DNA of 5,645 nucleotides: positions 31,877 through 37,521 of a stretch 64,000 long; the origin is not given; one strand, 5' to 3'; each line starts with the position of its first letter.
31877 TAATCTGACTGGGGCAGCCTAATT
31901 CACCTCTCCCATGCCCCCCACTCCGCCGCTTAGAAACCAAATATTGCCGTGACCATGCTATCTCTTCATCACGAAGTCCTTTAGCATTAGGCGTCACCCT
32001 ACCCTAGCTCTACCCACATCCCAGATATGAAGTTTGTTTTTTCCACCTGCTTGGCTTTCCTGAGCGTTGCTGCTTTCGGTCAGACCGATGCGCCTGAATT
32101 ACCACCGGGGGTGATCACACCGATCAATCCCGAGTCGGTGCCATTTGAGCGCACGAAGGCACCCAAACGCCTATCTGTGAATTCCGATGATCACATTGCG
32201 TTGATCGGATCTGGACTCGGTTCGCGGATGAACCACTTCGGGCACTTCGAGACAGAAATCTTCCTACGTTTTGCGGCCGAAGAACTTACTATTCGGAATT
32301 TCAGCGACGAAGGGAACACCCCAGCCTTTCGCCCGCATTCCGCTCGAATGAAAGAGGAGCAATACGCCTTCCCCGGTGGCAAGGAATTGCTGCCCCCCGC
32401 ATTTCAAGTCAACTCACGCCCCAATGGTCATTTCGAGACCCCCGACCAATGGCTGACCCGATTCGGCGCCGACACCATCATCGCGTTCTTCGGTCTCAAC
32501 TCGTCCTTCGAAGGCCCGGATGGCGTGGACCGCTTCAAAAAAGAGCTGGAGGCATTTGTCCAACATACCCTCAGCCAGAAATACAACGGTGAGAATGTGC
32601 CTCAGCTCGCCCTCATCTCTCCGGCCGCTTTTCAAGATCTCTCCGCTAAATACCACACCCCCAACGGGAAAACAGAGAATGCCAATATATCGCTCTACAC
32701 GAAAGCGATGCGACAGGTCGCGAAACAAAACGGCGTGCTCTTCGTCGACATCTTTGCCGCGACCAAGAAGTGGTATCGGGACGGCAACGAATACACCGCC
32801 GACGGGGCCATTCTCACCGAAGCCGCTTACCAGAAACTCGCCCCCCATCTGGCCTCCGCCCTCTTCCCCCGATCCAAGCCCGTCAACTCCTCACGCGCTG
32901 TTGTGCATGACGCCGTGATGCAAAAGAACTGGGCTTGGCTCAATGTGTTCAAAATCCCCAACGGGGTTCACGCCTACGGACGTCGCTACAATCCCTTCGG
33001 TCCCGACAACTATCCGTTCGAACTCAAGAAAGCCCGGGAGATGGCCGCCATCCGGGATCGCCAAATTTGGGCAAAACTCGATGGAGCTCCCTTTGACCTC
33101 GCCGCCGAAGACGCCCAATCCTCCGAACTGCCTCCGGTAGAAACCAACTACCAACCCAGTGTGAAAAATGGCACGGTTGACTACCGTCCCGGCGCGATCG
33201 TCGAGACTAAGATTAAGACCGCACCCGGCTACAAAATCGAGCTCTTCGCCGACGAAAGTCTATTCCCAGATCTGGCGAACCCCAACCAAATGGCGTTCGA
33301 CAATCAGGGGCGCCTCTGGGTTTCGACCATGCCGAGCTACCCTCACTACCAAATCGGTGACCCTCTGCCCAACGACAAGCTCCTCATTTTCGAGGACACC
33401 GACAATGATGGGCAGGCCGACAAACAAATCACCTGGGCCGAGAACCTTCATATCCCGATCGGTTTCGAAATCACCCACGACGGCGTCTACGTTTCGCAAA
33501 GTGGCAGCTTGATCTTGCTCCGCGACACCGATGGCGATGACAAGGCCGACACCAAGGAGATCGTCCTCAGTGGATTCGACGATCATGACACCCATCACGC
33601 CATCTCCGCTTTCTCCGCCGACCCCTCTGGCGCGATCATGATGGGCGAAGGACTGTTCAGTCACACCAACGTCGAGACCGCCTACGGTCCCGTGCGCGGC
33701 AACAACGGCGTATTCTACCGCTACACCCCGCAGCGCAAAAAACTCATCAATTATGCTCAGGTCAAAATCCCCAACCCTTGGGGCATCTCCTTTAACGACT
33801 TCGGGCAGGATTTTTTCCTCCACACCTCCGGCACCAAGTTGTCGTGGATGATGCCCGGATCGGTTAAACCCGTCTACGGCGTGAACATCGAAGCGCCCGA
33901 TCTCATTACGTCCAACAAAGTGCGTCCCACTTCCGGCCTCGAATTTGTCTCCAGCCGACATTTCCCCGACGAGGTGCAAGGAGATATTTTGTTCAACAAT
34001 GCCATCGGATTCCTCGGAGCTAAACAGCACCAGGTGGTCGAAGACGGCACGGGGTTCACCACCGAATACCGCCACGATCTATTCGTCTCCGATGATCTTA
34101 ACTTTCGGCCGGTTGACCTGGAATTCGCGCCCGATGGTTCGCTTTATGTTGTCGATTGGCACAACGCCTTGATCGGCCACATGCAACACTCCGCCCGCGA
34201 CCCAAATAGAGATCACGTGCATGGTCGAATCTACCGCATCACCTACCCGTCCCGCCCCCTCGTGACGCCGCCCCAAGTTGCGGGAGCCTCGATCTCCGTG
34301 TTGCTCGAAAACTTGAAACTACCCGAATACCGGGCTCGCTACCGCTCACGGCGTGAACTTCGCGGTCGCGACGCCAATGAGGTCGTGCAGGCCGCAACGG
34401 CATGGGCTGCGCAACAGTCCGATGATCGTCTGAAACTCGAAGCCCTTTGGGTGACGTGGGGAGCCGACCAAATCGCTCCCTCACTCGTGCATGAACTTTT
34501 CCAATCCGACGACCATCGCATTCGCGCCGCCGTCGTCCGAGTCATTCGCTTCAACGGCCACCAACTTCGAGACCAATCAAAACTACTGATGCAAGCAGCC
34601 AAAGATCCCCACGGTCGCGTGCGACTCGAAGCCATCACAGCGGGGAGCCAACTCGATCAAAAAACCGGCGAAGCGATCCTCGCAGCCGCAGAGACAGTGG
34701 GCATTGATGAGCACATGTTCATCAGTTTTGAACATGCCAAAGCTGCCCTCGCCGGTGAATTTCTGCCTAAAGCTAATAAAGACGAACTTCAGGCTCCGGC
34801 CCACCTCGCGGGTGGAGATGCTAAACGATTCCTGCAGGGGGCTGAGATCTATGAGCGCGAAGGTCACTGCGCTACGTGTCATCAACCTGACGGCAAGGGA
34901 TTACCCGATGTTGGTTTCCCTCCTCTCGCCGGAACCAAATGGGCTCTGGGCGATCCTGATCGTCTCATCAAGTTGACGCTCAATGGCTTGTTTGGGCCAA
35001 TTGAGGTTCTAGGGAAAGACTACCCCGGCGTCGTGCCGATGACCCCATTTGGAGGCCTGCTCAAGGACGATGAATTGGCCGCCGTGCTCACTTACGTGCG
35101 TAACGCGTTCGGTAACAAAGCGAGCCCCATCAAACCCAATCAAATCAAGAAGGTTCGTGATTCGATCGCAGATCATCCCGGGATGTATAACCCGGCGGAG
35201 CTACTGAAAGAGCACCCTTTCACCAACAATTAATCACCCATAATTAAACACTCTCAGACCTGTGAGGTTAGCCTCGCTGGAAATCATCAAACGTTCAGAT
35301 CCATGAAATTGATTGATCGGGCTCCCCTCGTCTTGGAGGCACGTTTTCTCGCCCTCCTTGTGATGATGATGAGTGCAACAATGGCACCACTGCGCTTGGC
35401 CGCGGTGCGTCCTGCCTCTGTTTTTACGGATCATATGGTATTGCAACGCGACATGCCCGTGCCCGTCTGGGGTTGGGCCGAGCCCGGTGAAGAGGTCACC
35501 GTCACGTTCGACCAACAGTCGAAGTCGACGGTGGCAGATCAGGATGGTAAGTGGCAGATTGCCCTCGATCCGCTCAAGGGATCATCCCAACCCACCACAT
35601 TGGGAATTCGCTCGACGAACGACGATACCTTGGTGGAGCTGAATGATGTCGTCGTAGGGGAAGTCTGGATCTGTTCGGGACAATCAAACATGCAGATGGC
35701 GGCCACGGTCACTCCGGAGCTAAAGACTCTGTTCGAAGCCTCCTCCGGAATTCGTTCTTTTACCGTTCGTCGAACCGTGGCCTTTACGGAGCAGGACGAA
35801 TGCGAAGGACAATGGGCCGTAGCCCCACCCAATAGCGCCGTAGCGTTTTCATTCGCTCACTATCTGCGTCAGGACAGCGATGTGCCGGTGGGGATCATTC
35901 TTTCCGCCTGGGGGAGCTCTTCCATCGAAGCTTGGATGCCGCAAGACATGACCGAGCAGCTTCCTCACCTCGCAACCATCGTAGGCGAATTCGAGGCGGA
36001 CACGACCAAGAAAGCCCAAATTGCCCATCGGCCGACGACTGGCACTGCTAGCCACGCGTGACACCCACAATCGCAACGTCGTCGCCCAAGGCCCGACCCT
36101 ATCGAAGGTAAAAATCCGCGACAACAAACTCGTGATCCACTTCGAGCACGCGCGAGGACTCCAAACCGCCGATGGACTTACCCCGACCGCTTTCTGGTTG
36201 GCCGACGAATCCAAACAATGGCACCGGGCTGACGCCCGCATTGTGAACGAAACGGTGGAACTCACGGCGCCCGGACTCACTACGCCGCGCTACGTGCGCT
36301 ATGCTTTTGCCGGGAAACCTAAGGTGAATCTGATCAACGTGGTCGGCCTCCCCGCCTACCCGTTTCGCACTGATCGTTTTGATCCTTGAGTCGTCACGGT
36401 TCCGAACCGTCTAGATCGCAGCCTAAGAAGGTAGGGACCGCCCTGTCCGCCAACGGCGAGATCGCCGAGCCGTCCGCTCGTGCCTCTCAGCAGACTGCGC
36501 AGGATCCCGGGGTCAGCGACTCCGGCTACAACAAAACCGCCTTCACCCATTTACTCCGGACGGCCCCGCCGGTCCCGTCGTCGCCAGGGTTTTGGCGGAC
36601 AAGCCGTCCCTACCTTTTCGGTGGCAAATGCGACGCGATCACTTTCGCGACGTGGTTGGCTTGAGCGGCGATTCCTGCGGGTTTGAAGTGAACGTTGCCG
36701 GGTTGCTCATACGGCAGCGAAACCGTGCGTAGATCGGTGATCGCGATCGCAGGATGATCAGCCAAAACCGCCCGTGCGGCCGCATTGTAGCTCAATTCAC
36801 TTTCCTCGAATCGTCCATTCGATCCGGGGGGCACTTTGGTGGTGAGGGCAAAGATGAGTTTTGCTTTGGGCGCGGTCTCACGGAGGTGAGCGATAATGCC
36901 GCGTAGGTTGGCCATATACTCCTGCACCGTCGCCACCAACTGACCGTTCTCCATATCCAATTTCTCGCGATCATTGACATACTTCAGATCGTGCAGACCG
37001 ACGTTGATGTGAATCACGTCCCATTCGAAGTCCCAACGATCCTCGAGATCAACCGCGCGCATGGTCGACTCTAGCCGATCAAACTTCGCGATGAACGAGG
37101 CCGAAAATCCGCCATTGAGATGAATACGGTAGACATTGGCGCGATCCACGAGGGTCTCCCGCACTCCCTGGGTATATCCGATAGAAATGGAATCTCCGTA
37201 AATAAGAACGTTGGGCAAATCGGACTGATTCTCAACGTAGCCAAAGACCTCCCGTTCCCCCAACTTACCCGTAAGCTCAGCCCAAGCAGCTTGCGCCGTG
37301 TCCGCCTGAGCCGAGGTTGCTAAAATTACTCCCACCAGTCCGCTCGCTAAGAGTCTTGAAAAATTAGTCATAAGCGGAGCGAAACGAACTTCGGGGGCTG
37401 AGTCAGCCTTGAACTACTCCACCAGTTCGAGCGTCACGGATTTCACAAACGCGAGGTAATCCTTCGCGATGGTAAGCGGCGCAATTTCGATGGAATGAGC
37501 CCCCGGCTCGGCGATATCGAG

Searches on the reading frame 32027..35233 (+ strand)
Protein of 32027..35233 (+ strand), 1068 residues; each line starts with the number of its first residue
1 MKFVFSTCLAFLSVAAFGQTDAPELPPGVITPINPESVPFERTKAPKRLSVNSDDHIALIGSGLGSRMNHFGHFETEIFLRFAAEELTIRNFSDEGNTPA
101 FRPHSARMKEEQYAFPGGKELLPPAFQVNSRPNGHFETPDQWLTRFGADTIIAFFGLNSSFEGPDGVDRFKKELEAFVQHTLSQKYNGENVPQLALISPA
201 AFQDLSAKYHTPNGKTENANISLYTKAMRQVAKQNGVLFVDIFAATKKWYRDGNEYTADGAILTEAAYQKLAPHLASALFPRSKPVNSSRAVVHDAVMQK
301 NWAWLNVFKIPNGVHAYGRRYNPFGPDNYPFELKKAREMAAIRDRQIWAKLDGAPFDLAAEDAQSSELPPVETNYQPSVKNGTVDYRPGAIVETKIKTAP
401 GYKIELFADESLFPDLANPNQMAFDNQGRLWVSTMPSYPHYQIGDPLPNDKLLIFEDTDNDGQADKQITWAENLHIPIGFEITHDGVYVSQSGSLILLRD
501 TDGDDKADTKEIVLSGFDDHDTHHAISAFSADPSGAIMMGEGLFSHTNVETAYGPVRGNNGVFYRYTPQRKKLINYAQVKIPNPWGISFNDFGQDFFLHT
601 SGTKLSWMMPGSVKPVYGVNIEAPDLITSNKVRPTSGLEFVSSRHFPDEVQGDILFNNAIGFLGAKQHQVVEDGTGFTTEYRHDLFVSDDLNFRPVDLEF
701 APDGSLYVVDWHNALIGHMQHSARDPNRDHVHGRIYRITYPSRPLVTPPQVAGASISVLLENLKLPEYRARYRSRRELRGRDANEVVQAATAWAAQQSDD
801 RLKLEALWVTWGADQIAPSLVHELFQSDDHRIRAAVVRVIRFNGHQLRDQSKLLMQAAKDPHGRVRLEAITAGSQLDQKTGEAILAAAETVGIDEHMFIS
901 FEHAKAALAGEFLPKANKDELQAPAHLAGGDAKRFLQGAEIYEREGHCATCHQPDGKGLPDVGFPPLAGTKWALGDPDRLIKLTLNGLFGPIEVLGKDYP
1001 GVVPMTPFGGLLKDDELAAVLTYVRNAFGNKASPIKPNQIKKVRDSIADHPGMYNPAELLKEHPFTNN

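Call 61: search_protein_families(library=pfam, proteins=[window:32027-35233:+], max_evalue=0.000001)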
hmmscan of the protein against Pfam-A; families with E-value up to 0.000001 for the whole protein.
window:32027-35233:+ (1068 aa): 3 families
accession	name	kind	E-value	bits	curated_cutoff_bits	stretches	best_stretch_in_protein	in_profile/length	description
PF23500.1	DUF7133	-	2.5e-62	211.8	27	2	395-608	8-214/385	Domain of unknown function (DUF7133)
PF13442.11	Cytochrome_CBB3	-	1.6e-08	35.1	27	1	936-1024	4-68/68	Cytochrome C oxidase, cbb3-type, subunit III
PF00034.26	Cytochrom_C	-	2.5e-08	35.6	21.3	1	937-1026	3-88/90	Cytochrome c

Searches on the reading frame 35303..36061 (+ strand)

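Call 61: search_protein_families(library=pfam, proteins=[window:35303-36061:+], max_evalue=0.000001)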
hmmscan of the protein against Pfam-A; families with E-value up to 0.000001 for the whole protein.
window:35303-36061:+ (252 aa): 1 family
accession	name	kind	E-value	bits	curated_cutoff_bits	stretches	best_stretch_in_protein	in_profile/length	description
PF03629.24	SASA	-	1.1e-07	32.1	24.8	1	120-215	3-102/226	Carbohydrate esterase, sialic acid-specific acetylesterase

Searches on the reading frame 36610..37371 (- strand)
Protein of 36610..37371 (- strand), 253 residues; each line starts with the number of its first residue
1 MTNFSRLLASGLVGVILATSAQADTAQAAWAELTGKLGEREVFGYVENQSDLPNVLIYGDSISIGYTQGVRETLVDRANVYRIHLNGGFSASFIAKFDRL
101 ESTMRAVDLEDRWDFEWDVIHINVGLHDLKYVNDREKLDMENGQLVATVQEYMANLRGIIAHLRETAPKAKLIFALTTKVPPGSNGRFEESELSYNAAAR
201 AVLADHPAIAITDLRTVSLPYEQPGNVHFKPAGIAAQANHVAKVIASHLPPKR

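Call 61: search_protein_families(library=pfam, proteins=[window:36610-37371:-], max_evalue=0.000001)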
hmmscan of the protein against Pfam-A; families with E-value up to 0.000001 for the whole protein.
window:36610-37371:- (253 aa): 1 family
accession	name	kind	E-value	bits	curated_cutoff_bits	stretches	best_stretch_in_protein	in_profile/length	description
PF13472.12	Lipase_GDSL_2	-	1.6e-10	42.2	32.9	1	58-233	2-175/178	GDSL-like Lipase/Acylhydrolase family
